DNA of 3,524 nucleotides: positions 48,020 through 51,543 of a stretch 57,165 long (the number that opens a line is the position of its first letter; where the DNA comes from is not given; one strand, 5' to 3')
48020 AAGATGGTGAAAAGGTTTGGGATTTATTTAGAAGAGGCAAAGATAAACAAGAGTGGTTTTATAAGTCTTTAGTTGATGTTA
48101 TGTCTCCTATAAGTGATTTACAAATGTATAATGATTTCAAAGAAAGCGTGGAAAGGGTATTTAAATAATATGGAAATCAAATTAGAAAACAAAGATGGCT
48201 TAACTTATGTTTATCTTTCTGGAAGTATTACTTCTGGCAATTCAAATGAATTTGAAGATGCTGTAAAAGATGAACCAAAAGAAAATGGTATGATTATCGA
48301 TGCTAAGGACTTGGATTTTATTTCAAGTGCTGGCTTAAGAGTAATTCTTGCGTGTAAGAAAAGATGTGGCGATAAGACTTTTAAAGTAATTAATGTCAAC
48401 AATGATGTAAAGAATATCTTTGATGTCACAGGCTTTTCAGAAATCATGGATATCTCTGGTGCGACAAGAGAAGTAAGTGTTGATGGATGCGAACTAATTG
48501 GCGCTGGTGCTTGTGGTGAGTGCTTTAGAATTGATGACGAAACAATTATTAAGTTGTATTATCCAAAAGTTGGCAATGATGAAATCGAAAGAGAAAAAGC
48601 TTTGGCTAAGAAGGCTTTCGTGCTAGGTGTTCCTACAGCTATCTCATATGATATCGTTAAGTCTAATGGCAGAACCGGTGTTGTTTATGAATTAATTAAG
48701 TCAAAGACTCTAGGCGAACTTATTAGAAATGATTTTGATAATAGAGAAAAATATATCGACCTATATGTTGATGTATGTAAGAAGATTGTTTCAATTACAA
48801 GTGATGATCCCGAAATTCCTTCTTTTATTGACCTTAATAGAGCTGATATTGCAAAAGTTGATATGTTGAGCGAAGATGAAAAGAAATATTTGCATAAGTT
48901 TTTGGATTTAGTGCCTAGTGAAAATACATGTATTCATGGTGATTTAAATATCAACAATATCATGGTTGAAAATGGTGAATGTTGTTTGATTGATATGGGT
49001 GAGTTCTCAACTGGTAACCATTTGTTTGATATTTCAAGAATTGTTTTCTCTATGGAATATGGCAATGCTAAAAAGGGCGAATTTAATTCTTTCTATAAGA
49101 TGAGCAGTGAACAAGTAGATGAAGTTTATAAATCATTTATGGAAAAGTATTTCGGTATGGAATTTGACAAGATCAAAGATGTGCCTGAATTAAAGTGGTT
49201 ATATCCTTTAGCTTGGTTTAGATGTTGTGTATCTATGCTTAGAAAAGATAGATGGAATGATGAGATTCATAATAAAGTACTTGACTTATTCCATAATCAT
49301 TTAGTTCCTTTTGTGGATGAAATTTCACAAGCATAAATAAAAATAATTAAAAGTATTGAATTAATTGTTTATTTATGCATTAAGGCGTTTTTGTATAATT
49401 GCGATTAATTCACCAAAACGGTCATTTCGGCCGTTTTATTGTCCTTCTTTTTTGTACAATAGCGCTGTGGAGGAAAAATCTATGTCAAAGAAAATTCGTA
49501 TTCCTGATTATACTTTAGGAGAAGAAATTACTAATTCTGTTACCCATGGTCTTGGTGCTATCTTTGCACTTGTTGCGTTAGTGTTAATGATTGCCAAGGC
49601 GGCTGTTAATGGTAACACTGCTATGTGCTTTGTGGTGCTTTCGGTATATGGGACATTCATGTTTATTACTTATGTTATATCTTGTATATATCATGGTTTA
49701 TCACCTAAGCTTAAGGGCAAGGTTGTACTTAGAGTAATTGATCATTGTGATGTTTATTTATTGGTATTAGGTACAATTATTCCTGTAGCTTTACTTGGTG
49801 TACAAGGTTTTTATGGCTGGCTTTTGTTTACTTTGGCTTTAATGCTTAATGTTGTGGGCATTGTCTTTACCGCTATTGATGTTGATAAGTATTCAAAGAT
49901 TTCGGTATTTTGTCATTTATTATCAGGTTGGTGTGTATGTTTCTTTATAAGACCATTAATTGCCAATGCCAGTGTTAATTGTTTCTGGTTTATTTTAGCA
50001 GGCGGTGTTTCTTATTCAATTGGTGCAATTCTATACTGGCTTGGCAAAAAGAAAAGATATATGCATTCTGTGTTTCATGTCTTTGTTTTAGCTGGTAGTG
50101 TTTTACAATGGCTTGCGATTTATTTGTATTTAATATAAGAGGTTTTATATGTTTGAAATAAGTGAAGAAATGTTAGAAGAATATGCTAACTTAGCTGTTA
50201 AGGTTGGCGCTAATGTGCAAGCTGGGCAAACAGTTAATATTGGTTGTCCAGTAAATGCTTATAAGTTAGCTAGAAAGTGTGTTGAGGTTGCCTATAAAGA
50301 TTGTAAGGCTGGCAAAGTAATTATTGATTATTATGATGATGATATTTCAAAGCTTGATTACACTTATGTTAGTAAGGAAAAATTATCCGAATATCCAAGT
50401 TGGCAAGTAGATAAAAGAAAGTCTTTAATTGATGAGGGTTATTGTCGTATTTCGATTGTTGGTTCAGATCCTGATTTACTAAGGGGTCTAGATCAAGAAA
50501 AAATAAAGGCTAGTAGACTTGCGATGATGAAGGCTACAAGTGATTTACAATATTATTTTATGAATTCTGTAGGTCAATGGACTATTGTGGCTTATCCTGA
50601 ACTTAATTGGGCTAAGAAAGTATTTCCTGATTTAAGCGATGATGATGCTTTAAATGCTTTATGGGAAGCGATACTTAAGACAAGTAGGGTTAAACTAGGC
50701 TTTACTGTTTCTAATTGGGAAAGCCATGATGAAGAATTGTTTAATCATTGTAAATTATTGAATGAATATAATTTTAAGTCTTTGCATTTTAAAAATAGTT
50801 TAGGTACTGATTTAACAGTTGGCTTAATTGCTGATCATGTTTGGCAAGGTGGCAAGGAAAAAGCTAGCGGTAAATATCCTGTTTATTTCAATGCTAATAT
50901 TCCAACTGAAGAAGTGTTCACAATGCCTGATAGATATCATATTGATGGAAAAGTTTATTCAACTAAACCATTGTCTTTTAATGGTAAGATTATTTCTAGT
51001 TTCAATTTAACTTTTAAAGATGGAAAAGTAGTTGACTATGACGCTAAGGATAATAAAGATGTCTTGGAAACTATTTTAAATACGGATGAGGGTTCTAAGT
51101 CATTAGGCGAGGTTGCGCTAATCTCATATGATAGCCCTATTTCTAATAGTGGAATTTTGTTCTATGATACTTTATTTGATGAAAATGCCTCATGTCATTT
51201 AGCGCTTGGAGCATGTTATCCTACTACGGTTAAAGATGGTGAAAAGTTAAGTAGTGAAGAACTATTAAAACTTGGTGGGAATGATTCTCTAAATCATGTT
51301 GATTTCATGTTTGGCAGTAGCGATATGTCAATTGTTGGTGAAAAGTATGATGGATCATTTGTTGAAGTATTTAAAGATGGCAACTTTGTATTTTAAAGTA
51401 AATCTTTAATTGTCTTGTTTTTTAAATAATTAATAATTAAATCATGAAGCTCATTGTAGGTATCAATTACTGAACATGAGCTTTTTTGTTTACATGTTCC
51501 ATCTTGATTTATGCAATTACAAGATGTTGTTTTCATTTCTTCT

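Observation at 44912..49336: Partner-switching cluster with two STAS proteins, a sensor-PP2C-kinase fusion and an embedded (p)ppGpp-hydrolase-type HD protein, but no sigma factor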

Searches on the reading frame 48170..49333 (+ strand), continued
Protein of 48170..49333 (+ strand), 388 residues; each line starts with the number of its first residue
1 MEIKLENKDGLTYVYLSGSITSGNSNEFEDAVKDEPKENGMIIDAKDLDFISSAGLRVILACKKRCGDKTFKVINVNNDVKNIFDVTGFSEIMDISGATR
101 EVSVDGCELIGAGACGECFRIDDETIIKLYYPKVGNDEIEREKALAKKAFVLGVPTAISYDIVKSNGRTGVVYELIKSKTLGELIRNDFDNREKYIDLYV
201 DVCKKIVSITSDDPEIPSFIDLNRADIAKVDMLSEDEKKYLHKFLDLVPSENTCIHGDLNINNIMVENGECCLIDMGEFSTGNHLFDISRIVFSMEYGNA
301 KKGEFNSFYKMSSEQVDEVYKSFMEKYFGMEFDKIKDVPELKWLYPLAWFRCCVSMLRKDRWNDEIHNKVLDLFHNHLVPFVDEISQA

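Call 41: fold_search(model_id=the predicted structure, library=pdb)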
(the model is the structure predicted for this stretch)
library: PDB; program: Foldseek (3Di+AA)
matches with E <= 10: 1970; with E <= 0.001: 1180
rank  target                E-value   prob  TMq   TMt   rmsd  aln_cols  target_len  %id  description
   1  5iqf_D                4.8e-09  1.00  0.40  0.48   8.1       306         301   14  Aminoglycoside Phosphotransferase (2'')-Ia (CTD of APH(6')-Ie/APH(2'')-Ia) in complex with GDP and Magnesium (released 2016-05-25)
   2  5iqg_A                6.0e-09  1.00  0.39  0.48   8.3       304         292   15  Aminoglycoside Phosphotransferase (2'')-Ia (CTD of AAC(6')-Ie/APH(2'')-Ia) in complex with GDP, Magnesium, and Gentami (released 2016-05-25)
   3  2pul_B                8.0e-09  1.00  0.40  0.42   9.3       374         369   14  Structures of 5-methylthioribose kinase reveal substrate specificity and unusual mode of nucleotide binding (released 2007-05-22)
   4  5iqg_C                9.4e-09  1.00  0.39  0.48   9.6       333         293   14  Aminoglycoside Phosphotransferase (2'')-Ia (CTD of AAC(6')-Ie/APH(2'')-Ia) in complex with GDP, Magnesium, and Gentami (released 2016-05-25)
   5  5iqf_C                1.2e-08  1.00  0.40  0.49  10.2       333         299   14  Aminoglycoside Phosphotransferase (2'')-Ia (CTD of APH(6')-Ie/APH(2'')-Ia) in complex with GDP and Magnesium (released 2016-05-25)
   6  5byl_A                1.2e-08  1.00  0.39  0.48   8.4       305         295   15  Aminoglycoside Phosphotransferase (2'')-Ia (CTD of AAC(6')-Ie/APH(2'')-Ia) in complex with GMPPCP and Magnesium (released 2016-05-25)
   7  5byl_D                1.3e-08  1.00  0.39  0.48  10.5       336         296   14  Aminoglycoside Phosphotransferase (2'')-Ia (CTD of AAC(6')-Ie/APH(2'')-Ia) in complex with GMPPCP and Magnesium (released 2016-05-25)
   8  5byl_C                1.4e-08  1.00  0.38  0.47   8.4       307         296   14  Aminoglycoside Phosphotransferase (2'')-Ia (CTD of AAC(6')-Ie/APH(2'')-Ia) in complex with GMPPCP and Magnesium (released 2016-05-25)
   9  2olc_B                1.6e-08  1.00  0.41  0.42   8.4       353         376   16  Crystal structure of 5-methylthioribose kinase in complex with ADP-2Ho (released 2007-05-22)
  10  5iqe_A                1.7e-08  1.00  0.38  0.47   8.4       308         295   15  Aminoglycoside Phosphotransferase (2'')-Ia (CTD of AAC(6')-Ie/APH(2'')-Ia) in complex with GMPPNP, Magnesium, and Neom (released 2016-05-25)
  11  5iqc_A                1.7e-08  1.00  0.41  0.50   9.1       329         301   14  Aminoglycoside Phosphotransferase (2'')-Ia (CTD of AAC(6')-Ie/APH(2'')-Ia) in complex with GMPPNP, Magnesium, and Gent (released 2016-05-25)
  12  5iqi_C                1.9e-08  1.00  0.39  0.48   8.2       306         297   14  Aminoglycoside Phosphotransferase (2'')-Ia (CTD of AAC(6')-Ie/APH(2'')-Ia) Y237F mutant in complex with GMPPNP and Mag (released 2016-05-25)
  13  5iqc_C                2.0e-08  1.00  0.41  0.51   7.3       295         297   14  Aminoglycoside Phosphotransferase (2'')-Ia (CTD of AAC(6')-Ie/APH(2'')-Ia) in complex with GMPPNP, Magnesium, and Gent (released 2016-05-25)
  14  4ork_B                2.1e-08  1.00  0.40  0.49   8.1       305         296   15  Crystal Structure of the Phosphotransferase Domain of the Bifunctional Aminoglycoside Resistance Enzyme AAC(6')-Ie-APH (released 2014-07-02)
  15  2olc_A                2.2e-08  1.00  0.37  0.38   9.0       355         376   15  Crystal structure of 5-methylthioribose kinase in complex with ADP-2Ho (released 2007-05-22)
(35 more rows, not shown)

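Call 42: search_protein_families(library=padloc, proteins=[window:48170-49333:+], max_evalue=0.01)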
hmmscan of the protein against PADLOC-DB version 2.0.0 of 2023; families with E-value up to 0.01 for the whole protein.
window:48170-49333:+ (388 aa): 0 families

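Call 43: search_protein_families(library=phrogs, proteins=[window:48170-49333:+], max_evalue=0.001)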
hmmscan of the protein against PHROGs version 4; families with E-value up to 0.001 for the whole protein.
window:48170-49333:+ (388 aa): 3 families
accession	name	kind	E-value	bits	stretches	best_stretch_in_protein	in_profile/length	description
phrog_21938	-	unknown function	8.4e-05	23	1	238-318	175-260/342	-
phrog_15084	-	unknown function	0.00024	22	0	190-314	106-247/264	-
phrog_4098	-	unknown function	0.00031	20.3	1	153-296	273-423/559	-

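Call 48: find_related_loci(query=A4, collection=metagenome_contigs, flank=7000)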
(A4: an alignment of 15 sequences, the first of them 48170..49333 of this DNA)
Query A4 (388 aa) in metagenome_contigs; peptide patterns used: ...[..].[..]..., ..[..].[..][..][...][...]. (x = any residue, [..] = any of these).
600 stretches matched a pattern (row limit reached: there are more); 562 encode a relative of the query (tblastn E <= 1e-3); the best 80 are kept; 80 distinct loci.
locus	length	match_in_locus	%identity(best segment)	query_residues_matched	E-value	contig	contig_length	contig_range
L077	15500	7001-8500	62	1-383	5e-165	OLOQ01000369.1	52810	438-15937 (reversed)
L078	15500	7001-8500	62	1-383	2e-164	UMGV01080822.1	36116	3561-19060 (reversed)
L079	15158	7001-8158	64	1-383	4e-164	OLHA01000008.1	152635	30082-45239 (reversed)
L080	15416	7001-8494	62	1-383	7e-164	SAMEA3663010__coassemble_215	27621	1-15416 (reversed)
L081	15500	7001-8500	62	1-383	8e-164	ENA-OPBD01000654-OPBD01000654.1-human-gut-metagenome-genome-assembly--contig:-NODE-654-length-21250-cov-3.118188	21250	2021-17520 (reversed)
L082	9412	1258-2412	62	1-382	5e-160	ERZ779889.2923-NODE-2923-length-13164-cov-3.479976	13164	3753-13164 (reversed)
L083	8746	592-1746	62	1-382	5e-159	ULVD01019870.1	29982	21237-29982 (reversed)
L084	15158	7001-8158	59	1-383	4e-155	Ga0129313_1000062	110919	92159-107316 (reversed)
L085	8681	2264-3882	58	1-384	1e-154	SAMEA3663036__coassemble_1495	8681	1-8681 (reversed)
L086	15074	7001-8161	58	1-384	6e-155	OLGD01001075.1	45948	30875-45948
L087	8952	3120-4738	58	1-384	1e-154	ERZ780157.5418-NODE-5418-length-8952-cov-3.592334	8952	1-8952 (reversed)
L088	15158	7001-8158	59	1-383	2e-154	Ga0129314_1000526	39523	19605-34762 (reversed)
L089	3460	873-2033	58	1-384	1e-160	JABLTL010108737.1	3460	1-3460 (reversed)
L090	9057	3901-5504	57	1-384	7e-154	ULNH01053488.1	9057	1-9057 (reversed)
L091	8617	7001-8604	58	1-384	9e-154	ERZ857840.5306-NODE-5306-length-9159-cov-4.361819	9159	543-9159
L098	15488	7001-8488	57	1-383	1e-152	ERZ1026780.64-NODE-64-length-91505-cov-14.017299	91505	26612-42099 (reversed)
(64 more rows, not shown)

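Call 61: search_protein_families(library=pfam, proteins=[L098:6344-6982:+, L098:5434-6156:+], max_evalue=0.001)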
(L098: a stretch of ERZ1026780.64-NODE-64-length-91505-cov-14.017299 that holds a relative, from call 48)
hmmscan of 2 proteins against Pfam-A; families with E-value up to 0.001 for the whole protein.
L098:6344-6982:+ (213 aa): 1 family
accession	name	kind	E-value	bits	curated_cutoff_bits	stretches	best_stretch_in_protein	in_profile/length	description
PF08876.17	DUF1836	-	2.4e-30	105.1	27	1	23-114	1-92/105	Domain of unknown function (DUF1836)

L098:5434-6156:+ (241 aa): 0 families

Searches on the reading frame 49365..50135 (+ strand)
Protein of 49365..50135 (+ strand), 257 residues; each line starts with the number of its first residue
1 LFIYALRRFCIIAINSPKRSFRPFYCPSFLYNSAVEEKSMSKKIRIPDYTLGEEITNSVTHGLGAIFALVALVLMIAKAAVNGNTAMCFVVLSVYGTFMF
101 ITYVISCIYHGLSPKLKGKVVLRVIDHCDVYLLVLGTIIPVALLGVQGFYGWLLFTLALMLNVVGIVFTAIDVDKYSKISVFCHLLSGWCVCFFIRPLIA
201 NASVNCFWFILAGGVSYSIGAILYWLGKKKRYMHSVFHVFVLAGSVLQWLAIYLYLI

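Call 3: search_protein_families(library=pfam, proteins=[window:49365-50135:+], max_evalue=0.01)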
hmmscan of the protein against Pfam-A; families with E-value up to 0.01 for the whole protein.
window:49365-50135:+ (257 aa): 1 family
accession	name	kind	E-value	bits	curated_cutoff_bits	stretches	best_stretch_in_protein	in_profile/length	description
PF03006.26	HlyIII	-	4.2e-31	108.8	26.2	1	51-248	3-223/224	Haemolysin-III related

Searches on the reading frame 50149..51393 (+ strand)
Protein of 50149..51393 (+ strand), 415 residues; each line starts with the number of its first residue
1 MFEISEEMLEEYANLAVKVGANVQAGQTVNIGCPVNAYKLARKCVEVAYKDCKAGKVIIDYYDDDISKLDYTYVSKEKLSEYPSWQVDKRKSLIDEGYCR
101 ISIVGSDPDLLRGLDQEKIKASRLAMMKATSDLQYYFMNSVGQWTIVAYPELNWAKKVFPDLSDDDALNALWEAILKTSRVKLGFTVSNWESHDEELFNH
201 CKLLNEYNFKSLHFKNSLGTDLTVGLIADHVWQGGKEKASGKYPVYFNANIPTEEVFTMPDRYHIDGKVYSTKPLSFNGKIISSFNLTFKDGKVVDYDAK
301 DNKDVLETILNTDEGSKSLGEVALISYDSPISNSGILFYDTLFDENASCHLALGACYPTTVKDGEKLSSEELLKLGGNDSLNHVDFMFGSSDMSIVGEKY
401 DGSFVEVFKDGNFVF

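Call 3: search_protein_families(library=pfam, proteins=[window:50149-51393:+], max_evalue=0.01)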
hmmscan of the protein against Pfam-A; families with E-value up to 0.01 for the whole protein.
window:50149-51393:+ (415 aa): 1 family
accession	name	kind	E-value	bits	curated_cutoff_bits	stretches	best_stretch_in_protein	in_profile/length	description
PF02073.20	Peptidase_M29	-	1.4e-150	502.1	27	1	6-413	2-406/406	Thermophilic metalloprotease (M29)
